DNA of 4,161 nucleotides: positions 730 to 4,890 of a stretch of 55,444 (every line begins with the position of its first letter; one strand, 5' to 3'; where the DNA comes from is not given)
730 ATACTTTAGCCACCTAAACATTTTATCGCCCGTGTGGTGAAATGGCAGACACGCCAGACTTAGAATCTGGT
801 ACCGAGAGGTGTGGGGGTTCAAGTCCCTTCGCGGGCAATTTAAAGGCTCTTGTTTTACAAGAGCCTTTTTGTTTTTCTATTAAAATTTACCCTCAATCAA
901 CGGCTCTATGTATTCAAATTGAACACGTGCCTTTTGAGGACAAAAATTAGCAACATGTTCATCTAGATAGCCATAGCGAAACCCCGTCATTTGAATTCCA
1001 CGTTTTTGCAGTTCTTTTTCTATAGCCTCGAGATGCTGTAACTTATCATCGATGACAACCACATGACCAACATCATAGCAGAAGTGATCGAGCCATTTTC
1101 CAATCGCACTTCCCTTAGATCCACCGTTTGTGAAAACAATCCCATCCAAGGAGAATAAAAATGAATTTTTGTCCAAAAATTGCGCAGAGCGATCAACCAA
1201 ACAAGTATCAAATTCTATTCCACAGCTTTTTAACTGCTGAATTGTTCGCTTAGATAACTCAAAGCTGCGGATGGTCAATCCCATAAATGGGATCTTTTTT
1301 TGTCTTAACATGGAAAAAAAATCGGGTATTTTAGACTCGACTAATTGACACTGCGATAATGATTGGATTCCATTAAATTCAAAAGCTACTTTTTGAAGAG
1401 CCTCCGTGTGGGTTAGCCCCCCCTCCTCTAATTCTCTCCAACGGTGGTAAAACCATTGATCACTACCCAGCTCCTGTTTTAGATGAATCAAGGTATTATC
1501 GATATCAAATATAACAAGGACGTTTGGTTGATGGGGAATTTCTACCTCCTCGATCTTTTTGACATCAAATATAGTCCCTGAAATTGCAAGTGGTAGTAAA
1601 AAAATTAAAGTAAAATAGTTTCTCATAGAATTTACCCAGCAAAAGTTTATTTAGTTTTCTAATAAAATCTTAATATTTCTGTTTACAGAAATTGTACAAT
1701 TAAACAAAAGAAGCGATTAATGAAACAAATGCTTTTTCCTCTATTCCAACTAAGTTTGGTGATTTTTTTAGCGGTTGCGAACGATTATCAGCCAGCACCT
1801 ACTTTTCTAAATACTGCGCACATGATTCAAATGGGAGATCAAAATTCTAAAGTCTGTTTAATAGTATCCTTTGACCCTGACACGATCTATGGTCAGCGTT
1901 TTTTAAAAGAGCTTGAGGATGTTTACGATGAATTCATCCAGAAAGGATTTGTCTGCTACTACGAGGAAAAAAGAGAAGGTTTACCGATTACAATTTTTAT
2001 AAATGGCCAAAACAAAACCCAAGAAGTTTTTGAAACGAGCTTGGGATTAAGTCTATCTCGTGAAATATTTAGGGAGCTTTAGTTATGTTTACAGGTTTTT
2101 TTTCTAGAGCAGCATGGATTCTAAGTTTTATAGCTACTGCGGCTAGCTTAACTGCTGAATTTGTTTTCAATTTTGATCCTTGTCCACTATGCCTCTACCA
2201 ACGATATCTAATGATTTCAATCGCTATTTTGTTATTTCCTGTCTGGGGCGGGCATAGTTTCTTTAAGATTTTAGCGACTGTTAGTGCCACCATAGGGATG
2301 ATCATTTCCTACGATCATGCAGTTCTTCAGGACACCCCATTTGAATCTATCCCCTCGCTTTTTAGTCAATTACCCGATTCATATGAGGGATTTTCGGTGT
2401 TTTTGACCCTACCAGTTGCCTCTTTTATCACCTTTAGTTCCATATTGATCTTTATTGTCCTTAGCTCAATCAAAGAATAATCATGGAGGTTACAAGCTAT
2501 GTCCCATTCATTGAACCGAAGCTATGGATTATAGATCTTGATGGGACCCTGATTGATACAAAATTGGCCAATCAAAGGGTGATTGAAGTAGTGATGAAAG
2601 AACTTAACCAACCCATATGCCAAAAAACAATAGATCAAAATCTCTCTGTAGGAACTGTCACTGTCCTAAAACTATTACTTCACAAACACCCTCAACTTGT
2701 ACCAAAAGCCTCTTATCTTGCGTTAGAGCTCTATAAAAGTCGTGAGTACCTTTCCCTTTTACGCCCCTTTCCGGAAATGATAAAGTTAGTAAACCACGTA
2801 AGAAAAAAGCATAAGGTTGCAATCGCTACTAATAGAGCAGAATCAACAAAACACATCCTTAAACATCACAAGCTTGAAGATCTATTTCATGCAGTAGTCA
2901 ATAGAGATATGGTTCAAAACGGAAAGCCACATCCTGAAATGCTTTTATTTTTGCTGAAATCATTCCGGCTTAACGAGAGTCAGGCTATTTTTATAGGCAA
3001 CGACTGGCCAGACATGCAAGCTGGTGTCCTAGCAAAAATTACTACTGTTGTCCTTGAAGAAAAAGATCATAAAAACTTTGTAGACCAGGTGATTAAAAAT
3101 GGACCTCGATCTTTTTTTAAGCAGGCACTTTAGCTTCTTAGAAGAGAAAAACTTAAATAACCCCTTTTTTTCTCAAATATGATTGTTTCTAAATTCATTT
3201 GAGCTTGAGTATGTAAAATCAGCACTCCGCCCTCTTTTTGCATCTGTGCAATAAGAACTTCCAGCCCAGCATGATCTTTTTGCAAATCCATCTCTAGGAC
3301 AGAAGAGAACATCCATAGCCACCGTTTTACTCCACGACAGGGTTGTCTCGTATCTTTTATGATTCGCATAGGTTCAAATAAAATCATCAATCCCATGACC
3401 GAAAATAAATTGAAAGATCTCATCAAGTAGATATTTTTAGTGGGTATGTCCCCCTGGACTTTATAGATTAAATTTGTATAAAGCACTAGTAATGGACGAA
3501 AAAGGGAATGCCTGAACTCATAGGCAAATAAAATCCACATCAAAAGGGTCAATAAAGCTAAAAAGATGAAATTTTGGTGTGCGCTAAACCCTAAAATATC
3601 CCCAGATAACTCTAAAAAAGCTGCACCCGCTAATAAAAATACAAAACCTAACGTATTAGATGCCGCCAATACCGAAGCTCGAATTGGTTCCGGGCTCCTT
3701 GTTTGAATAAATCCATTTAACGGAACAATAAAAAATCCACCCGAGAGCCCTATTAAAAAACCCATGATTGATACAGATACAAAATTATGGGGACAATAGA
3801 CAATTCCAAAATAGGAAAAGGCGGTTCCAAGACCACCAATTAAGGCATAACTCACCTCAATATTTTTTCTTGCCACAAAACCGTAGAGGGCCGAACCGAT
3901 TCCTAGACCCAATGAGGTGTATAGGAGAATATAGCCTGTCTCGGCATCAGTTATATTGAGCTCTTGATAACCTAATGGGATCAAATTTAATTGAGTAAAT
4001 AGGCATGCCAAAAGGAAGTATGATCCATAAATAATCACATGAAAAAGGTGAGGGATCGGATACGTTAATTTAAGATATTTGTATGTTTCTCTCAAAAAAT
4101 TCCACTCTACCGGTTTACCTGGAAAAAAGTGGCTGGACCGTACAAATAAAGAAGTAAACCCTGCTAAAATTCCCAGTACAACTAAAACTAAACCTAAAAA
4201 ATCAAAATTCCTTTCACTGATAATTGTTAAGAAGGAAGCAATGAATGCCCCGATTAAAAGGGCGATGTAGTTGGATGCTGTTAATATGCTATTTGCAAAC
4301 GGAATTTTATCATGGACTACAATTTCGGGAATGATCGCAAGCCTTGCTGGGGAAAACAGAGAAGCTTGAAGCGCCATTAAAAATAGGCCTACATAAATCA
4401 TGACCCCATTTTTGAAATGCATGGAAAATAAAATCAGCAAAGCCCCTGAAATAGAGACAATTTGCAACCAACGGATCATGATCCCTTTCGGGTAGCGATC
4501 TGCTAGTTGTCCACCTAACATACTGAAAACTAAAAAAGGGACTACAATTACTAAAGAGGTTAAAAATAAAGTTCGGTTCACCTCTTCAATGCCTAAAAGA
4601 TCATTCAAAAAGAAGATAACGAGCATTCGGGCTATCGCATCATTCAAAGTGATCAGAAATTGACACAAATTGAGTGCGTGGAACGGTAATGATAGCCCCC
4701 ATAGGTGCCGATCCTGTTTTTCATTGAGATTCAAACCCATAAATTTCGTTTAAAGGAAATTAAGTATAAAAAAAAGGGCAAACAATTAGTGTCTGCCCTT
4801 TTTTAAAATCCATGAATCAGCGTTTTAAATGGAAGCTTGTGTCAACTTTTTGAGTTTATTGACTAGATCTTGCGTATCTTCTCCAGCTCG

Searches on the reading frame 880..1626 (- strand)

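Call 70: search_protein_families(library=pfam, proteins=[window:880-1626:-], max_evalue=0.0001)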
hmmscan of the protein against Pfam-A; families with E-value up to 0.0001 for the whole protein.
window:880-1626:- (248 aa): 1 family
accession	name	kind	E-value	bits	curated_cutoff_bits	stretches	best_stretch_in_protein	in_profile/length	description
PF11019.14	DUF2608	-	4.6e-44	151.2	22.6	1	25-241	8-235/244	Protein of unknown function (DUF2608)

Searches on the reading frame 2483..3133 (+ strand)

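Call 70: search_protein_families(library=pfam, proteins=[window:2483-3133:+], max_evalue=0.0001)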
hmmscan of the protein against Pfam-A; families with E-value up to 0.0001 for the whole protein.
window:2483-3133:+ (216 aa): 2 families
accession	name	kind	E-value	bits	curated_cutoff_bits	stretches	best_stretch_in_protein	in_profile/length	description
PF13419.12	HAD_2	-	8.7e-25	88.3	23.8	1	16-190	2-177/178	Haloacid dehalogenase-like hydrolase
PF00702.32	Hydrolase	-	1.7e-18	68.2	26.4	1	14-182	3-188/191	haloacid dehalogenase-like hydrolase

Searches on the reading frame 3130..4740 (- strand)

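Call 70: search_protein_families(library=pfam, proteins=[window:3130-4740:-], max_evalue=0.0001)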
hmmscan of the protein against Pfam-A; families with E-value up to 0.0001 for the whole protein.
window:3130-4740:- (536 aa): 2 families
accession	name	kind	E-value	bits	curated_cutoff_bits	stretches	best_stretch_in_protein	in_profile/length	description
PF07690.21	MFS_1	-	1.8e-23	83.5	33.4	2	25-371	3-345/347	Major Facilitator Superfamily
PF05977.19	MFS_3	-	2.7e-07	29.9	27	1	67-375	56-362/524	Transmembrane secretion effector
